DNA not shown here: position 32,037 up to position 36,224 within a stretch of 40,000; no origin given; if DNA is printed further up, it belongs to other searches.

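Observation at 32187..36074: Loading module with DH plus an FkbM-type methyltransferase apparently nested inside the FkbH region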

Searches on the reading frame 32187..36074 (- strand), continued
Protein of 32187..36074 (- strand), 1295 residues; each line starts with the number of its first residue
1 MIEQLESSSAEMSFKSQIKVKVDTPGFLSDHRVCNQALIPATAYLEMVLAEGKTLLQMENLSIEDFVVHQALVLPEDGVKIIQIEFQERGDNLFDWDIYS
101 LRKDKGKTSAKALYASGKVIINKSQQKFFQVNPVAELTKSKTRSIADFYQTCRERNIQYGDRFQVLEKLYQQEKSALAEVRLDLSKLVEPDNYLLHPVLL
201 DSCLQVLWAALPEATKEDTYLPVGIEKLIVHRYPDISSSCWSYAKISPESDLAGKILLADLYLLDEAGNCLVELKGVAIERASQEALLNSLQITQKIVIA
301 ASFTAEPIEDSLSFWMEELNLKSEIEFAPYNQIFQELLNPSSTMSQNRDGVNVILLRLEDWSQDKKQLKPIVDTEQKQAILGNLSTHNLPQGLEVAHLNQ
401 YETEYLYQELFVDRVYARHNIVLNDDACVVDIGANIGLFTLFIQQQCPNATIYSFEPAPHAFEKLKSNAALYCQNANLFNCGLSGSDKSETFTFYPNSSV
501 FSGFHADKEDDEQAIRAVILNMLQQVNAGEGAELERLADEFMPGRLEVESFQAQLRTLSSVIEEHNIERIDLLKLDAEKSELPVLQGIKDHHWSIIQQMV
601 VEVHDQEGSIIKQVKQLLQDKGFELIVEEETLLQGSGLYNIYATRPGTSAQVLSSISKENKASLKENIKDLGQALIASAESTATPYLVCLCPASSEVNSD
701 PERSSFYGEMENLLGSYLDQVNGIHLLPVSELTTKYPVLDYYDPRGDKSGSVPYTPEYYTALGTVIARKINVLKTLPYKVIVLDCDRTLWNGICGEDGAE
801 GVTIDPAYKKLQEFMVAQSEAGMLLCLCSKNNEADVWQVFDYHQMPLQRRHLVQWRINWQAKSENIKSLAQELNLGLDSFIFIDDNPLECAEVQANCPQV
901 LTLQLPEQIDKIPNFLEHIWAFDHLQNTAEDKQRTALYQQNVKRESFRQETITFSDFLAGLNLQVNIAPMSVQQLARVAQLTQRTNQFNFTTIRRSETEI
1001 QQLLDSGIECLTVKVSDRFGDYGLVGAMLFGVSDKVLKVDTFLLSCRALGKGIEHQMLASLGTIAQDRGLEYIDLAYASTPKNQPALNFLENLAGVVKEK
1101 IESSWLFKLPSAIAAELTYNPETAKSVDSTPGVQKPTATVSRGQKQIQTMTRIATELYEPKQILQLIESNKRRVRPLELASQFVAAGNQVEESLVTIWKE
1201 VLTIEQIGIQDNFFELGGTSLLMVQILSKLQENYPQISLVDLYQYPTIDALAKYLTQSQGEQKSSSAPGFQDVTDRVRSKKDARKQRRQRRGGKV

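Call 9: find_homologous_proteins(query=window:32187-36074:-, max_evalue=1e-10)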
Query window:32187-36074:- (1295 aa): 393 proteins with E <= 1e-10 among 8000 candidates; the best 120 are listed.
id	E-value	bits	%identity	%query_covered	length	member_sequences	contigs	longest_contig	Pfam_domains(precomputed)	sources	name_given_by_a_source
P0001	0.0e+0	2585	89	99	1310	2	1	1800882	PF21089.4,PF00550.32,PF14765.13,PF05050.20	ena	-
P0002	0.0e+0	2350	98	82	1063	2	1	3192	PF00550.32,PF14765.13,PF05050.20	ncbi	ncbi:MAG: FkbM family methyltransferase, partial [Cyanobacteria bacterium J06642_3]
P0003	0.0e+0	2114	89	81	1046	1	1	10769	PF21089.4,PF14765.13,PF05050.20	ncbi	ncbi:MAG: FkbM family methyltransferase, partial [Cyanobacteria bacterium P01_A01_bin.83]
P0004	0.0e+0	2074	73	98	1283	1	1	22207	PF21089.4,PF00550.32,PF14765.13,PF05050.20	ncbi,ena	-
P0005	0.0e+0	2052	72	98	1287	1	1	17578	PF21089.4,PF00550.32,PF14765.13,PF05050.20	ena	-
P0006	0.0e+0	1949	68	98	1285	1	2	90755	PF21089.4,PF00550.32,PF14765.13,PF05050.20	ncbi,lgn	ncbi:MAG: FkbM family methyltransferase [Cyanobacteria bacterium J06621_8]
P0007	0.0e+0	1751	61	99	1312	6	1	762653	PF21089.4,PF00550.32,PF14765.13,PF05050.20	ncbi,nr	ncbi:MAG: FkbM family methyltransferase [Symploca sp. SIO2B6]|nr:FkbM family methyltransferase [Symp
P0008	0.0e+0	1601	57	100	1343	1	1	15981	PF21089.4,PF00550.32,PF14765.13,PF05050.20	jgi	jgi:FkbH-like protein/FkbM family methyltransferase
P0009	0.0e+0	1567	56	98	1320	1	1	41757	PF21089.4,PF00550.32,PF14765.13,PF05050.20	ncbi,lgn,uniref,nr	ncbi:FkbM family methyltransferase [Acaryochloris sp. IP29b_bin.148]|uniref:FkbM family methyltransf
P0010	0.0e+0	1554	56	98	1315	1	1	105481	PF21089.4,PF00550.32,PF14765.13,PF05050.20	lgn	-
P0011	0.0e+0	1549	56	99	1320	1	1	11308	PF21089.4,PF00550.32,PF14765.13,PF05050.20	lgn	-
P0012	0.0e+0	1529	56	97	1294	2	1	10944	PF21089.4,PF00550.32,PF14765.13,PF05050.20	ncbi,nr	ncbi:MAG: FkbM family methyltransferase [Symploca sp. SIO2E6]|nr:FkbM family methyltransferase [Symp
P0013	0.0e+0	1497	55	97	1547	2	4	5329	PF21089.4,PF00550.32,PF14765.13,PF05050.20,PF00975.27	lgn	-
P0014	0.0e+0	1479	55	96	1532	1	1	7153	PF21089.4,PF00550.32,PF14765.13,PF05050.20,PF00975.27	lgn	-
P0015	0.0e+0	1471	54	96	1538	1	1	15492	PF21089.4,PF00550.32,PF14765.13,PF05050.20,PF00975.27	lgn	-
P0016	0.0e+0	1469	53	99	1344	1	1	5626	PF21089.4,PF00550.32,PF14765.13,PF05050.20,PF23297.2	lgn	-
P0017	0.0e+0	1467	53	99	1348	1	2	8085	PF21089.4,PF00550.32,PF14765.13,PF05050.20,PF23297.2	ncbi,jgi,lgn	jgi:FkbH-like protein/FkbM family methyltransferase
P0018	0.0e+0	1456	53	100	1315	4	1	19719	PF21089.4,PF00550.32,PF14765.13,PF05050.20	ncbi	ncbi:MAG: FkbM family methyltransferase [Cyanobacteria bacterium P01_F01_bin.53]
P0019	0.0e+0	1354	50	98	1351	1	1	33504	PF21089.4,PF00550.32,PF14765.13,PF05050.20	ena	-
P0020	0.0e+0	1353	51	97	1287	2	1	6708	PF21089.4,PF00550.32,PF14765.13,PF05050.20,PF23297.2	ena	-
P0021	0.0e+0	1350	51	96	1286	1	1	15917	PF21089.4,PF00550.32,PF14765.13,PF05050.20,PF23297.2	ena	-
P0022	0.0e+0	1236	46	96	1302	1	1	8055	PF21089.4,PF00550.32,PF14765.13,PF05050.20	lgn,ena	-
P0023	0.0e+0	1220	46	98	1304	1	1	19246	PF21089.4,PF00550.32,PF14765.13,PF05050.20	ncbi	-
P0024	0.0e+0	1215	47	95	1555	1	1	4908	PF21089.4,PF00550.32,PF14765.13,PF05050.20,PF00975.27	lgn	-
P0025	0.0e+0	1210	56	74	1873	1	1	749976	PF00668.26,PF13469.13,PF00550.32,PF05050.20,PF00685.34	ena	-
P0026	0.0e+0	1204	56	74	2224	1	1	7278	PF00668.26,PF13469.13,PF01070.25,PF00550.32,PF05050.20,PF00501.35,PF00685.34,PF05575.17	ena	-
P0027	0.0e+0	1162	54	75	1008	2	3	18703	PF00550.32,PF05050.20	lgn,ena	-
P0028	0.0e+0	1152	45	95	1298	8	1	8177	PF21089.4,PF00550.32,PF14765.13,PF05050.20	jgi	jgi:FkbH-like protein/FkbM family methyltransferase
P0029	0.0e+0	1151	44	99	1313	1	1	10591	PF21089.4,PF00550.32,PF14765.13,PF05050.20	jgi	-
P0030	0.0e+0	1143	52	77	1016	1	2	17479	PF00550.32,PF05050.20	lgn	-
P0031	0.0e+0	1140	55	76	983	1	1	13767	PF21089.4,PF14765.13,PF05050.20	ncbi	ncbi:FkbM family methyltransferase, partial [Oscillatoriales cyanobacterium LEGE 11467]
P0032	0.0e+0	1134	45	96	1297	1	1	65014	PF21089.4,PF00550.32,PF14765.13,PF05050.20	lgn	-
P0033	0.0e+0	1134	43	97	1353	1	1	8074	PF21089.4,PF00550.32,PF14765.13,PF05050.20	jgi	jgi:FkbH-like protein/FkbM family methyltransferase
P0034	0.0e+0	1124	44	97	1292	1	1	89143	PF21089.4,PF00550.32,PF14765.13,PF05050.20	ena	-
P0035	0.0e+0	1112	43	98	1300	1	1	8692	PF21089.4,PF00550.32,PF14765.13,PF05050.20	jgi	jgi:FkbH-like protein/FkbM family methyltransferase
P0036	0.0e+0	1107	44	95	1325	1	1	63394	PF21089.4,PF00550.32,PF14765.13,PF05050.20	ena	-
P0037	0.0e+0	1105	43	96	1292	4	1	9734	PF21089.4,PF00550.32,PF14765.13,PF05050.20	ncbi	-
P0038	0.0e+0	1098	42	100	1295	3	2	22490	PF21089.4,PF00550.32,PF14765.13,PF05050.20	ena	-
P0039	0.0e+0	1091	43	97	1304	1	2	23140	PF21089.4,PF00550.32,PF14765.13,PF05050.20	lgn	-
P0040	0.0e+0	1088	43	98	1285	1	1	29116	PF21089.4,PF00550.32,PF14765.13,PF05050.20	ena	-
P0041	0.0e+0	1081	43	96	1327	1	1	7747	PF21089.4,PF00550.32,PF14765.13,PF05050.20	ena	-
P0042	0.0e+0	1080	41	97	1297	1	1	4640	PF21089.4,PF00550.32,PF14765.13,PF05050.20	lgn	-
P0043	0.0e+0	1075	43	97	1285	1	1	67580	PF21089.4,PF00550.32,PF14765.13,PF05050.20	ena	-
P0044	0.0e+0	1073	44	98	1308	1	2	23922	PF21089.4,PF00550.32,PF14765.13,PF05050.20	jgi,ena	-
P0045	0.0e+0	1061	41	97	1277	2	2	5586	PF21089.4,PF00550.32,PF14765.13,PF05050.20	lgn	-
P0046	0.0e+0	1058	43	90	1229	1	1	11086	PF00550.32,PF14765.13,PF05050.20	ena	-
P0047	0.0e+0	1057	41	98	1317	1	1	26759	PF21089.4,PF00550.32,PF14765.13,PF05050.20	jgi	jgi:FkbH-like protein/FkbM family methyltransferase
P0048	0.0e+0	1053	42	96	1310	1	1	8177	PF21089.4,PF00550.32,PF14765.13,PF05050.20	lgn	-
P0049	0.0e+0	1052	40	97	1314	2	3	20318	PF21089.4,PF00550.32,PF14765.13,PF05050.20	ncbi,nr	ncbi:MAG: FkbM family methyltransferase [Ignavibacteriaceae bacterium]|nr:FkbM family methyltransfer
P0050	0.0e+0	1047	41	97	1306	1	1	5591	PF21089.4,PF00550.32,PF14765.13,PF05050.20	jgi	-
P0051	0.0e+0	1046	41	97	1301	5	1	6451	PF21089.4,PF00550.32,PF14765.13,PF05050.20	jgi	-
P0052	0.0e+0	1044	40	98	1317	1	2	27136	PF21089.4,PF00550.32,PF14765.13,PF05050.20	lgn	-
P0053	0.0e+0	1044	40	97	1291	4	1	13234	PF21089.4,PF00550.32,PF14765.13,PF05050.20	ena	-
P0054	0.0e+0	1042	40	99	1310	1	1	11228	PF21089.4,PF00550.32,PF14765.13,PF05050.20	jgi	jgi:FkbH-like protein/FkbM family methyltransferase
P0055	0.0e+0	1041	40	97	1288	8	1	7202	PF21089.4,PF00550.32,PF14765.13,PF05050.20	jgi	-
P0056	0.0e+0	1041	41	99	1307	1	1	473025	PF21089.4,PF00550.32,PF14765.13,PF05050.20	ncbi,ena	-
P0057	0.0e+0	1040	40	98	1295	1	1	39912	PF21089.4,PF00550.32,PF14765.13,PF05050.20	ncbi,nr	ncbi:MAG: FkbM family methyltransferase [Ignavibacteriaceae bacterium]|nr:FkbM family methyltransfer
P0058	0.0e+0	1032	40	98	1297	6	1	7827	PF21089.4,PF00550.32,PF14765.13,PF05050.20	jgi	jgi:FkbH-like protein/FkbM family methyltransferase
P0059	0.0e+0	1031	42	97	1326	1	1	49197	PF21089.4,PF00550.32,PF14765.13,PF05050.20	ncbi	-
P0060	0.0e+0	1030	43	96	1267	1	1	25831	PF00550.32,PF14765.13,PF05050.20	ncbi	ncbi:MAG: FkbM family methyltransferase [Cyclobacteriaceae bacterium]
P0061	0.0e+0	1029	41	98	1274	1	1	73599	PF21089.4,PF00550.32,PF14765.13,PF05050.20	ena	-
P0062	0.0e+0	1028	40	97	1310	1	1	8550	PF21089.4,PF00550.32,PF14765.13,PF05050.20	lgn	-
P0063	0.0e+0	1026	39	99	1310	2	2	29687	PF21089.4,PF00550.32,PF14765.13,PF05050.20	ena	-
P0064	0.0e+0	1025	41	98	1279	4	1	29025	PF00550.32,PF14765.13,PF05050.20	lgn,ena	-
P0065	0.0e+0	1025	40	98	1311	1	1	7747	PF21089.4,PF00550.32,PF14765.13,PF05050.20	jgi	jgi:FkbH-like protein/FkbM family methyltransferase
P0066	0.0e+0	1024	40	97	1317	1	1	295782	PF21089.4,PF00550.32,PF14765.13,PF05050.20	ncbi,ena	-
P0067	0.0e+0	1024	39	99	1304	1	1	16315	PF21089.4,PF00550.32,PF14765.13,PF05050.20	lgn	-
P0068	0.0e+0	1023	42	89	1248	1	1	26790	PF00550.32,PF14765.13,PF05050.20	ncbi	ncbi:MAG: FkbM family methyltransferase [Ignavibacteriota bacterium]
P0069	0.0e+0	1023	40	97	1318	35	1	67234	PF21089.4,PF00550.32,PF14765.13,PF05050.20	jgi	jgi:FkbH-like protein/FkbM family methyltransferase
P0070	0.0e+0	1023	40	96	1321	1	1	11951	PF21089.4,PF00550.32,PF14765.13,PF05050.20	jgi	-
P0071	0.0e+0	1021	41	97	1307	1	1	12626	PF21089.4,PF00550.32,PF14765.13,PF05050.20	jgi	jgi:FkbH-like protein/FkbM family methyltransferase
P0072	0.0e+0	1021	41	96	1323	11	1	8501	PF21089.4,PF00550.32,PF14765.13,PF05050.20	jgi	jgi:FkbH-like protein/FkbM family methyltransferase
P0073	0.0e+0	1021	40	96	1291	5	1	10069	PF21089.4,PF00550.32,PF14765.13,PF05050.20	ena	-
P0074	0.0e+0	1021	40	99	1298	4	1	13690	PF21089.4,PF00550.32,PF14765.13,PF05050.20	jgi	jgi:FkbH-like protein/FkbM family methyltransferase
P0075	0.0e+0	1020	44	87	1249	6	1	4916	PF00550.32,PF14765.13,PF05050.20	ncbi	-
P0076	0.0e+0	1020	39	97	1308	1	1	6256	PF21089.4,PF00550.32,PF14765.13,PF05050.20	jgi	jgi:FkbH-like protein/FkbM family methyltransferase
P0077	0.0e+0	1019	41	99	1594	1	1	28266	PF21089.4,PF00550.32,PF14765.13,PF05050.20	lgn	-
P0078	0.0e+0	1019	40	97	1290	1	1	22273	PF21089.4,PF00550.32,PF14765.13,PF05050.20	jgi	jgi:FkbH-like protein/FkbM family methyltransferase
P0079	0.0e+0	1019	40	98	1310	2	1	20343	PF21089.4,PF00550.32,PF14765.13,PF05050.20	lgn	-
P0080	0.0e+0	1019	40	97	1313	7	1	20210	PF21089.4,PF00550.32,PF14765.13,PF05050.20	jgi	-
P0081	0.0e+0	1018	40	96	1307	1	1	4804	PF21089.4,PF00550.32,PF14765.13,PF05050.20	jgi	jgi:FkbH-like protein/FkbM family methyltransferase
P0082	0.0e+0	1017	40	97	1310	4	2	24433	PF21089.4,PF00550.32,PF14765.13,PF05050.20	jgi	-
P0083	0.0e+0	1016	40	96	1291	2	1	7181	PF21089.4,PF00550.32,PF14765.13,PF05050.20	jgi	jgi:FkbH-like protein/FkbM family methyltransferase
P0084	0.0e+0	1016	40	97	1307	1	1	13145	PF21089.4,PF00550.32,PF14765.13,PF05050.20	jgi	-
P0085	0.0e+0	1015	39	97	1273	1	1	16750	PF21089.4,PF00550.32,PF14765.13,PF05050.20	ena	-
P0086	0.0e+0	1014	39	98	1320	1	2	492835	PF21089.4,PF00550.32,PF14765.13,PF05050.20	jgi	jgi:FkbH-like protein/FkbM family methyltransferase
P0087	0.0e+0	1014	39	98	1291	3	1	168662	PF21089.4,PF00550.32,PF14765.13,PF05050.20,PF02475.24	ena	-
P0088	0.0e+0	1013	40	96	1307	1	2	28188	PF21089.4,PF00550.32,PF14765.13,PF05050.20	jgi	jgi:FkbH-like protein/FkbM family methyltransferase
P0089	0.0e+0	1013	40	96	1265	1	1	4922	PF21089.4,PF00550.32,PF14765.13,PF05050.20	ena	-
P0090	0.0e+0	1013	48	75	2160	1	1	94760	PF00668.26,PF00550.32,PF05050.20,PF00501.35,PF24919.1,PF23024.2,PF23297.2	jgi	jgi:FkbH-like protein/FkbM family methyltransferase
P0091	0.0e+0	1013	39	99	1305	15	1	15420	PF21089.4,PF00550.32,PF14765.13,PF05050.20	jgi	-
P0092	0.0e+0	1013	39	99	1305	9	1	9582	PF21089.4,PF00550.32,PF14765.13,PF05050.20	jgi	-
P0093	0.0e+0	1013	40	99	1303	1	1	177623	PF21089.4,PF00550.32,PF14765.13,PF05050.20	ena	-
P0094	0.0e+0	1012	40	97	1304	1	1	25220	PF21089.4,PF00550.32,PF14765.13,PF05050.20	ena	-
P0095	0.0e+0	1012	39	99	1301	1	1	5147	PF21089.4,PF00550.32,PF14765.13,PF05050.20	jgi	jgi:FkbH-like protein/FkbM family methyltransferase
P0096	0.0e+0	1012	42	97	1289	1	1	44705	PF21089.4,PF00550.32,PF14765.13,PF05050.20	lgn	-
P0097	1.9e-298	1011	39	98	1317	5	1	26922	PF21089.4,PF00550.32,PF14765.13,PF05050.20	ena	-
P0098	2.0e-298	1011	40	96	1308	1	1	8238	PF21089.4,PF00550.32,PF14765.13,PF05050.20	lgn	-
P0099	4.5e-298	1010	40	97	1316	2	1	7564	PF21089.4,PF00550.32,PF14765.13,PF05050.20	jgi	-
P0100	1.8e-297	1008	41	96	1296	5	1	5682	PF21089.4,PF00550.32,PF14765.13,PF05050.20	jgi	jgi:FkbH-like protein/FkbM family methyltransferase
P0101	3.4e-297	1007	39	97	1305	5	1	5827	PF21089.4,PF00550.32,PF14765.13,PF05050.20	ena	-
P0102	4.7e-297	1007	39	97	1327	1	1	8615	PF21089.4,PF00550.32,PF14765.13,PF05050.20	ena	-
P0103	4.9e-297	1007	39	97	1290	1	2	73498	PF21089.4,PF00550.32,PF14765.13,PF05050.20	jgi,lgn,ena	-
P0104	5.1e-297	1006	42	96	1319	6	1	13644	PF21089.4,PF00550.32,PF14765.13,PF05050.20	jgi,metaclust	metaclust:\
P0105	7.1e-297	1006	39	98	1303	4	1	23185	PF21089.4,PF00550.32,PF14765.13,PF05050.20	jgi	-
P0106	9.3e-297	1006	40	97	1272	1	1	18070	PF21089.4,PF00550.32,PF14765.13,PF05050.20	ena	-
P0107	1.1e-296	1005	39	97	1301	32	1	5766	PF21089.4,PF00550.32,PF14765.13,PF05050.20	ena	-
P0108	1.2e-296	1005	41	95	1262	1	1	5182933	PF21089.4,PF00550.32,PF14765.13,PF05050.20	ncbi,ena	-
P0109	1.2e-296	1005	40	97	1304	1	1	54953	PF21089.4,PF00550.32,PF14765.13,PF05050.20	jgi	jgi:FkbH-like protein/FkbM family methyltransferase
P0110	2.5e-296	1004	40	99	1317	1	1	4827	PF21089.4,PF00550.32,PF14765.13,PF05050.20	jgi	jgi:FkbH-like protein/FkbM family methyltransferase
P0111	9.8e-296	1002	40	97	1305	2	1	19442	PF21089.4,PF00550.32,PF14765.13,PF05050.20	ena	-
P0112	3.0e-295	1001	48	75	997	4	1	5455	PF00550.32,PF05050.20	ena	-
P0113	3.2e-295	1000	39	98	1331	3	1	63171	PF21089.4,PF00550.32,PF14765.13,PF05050.20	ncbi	-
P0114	3.0e-294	997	39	98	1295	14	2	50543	PF21089.4,PF00550.32,PF14765.13,PF05050.20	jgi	jgi:FkbH-like protein/FkbM family methyltransferase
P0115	3.5e-294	997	39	98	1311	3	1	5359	PF21089.4,PF00550.32,PF14765.13,PF05050.20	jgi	jgi:FkbH-like protein/FkbM family methyltransferase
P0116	4.5e-294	997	40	97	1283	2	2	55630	PF21089.4,PF00550.32,PF14765.13,PF05050.20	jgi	-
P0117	5.0e-294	997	40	97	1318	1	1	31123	PF21089.4,PF00550.32,PF14765.13,PF05050.20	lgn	-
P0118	8.5e-294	996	40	97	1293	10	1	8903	PF21089.4,PF00550.32,PF14765.13,PF05050.20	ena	-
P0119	1.2e-293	995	59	57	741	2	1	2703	PF05050.20,PF05575.17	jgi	-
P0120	1.4e-293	995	43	88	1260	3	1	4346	PF00550.32,PF14765.13,PF05050.20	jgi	jgi:FkbH-like protein/FkbM family methyltransferase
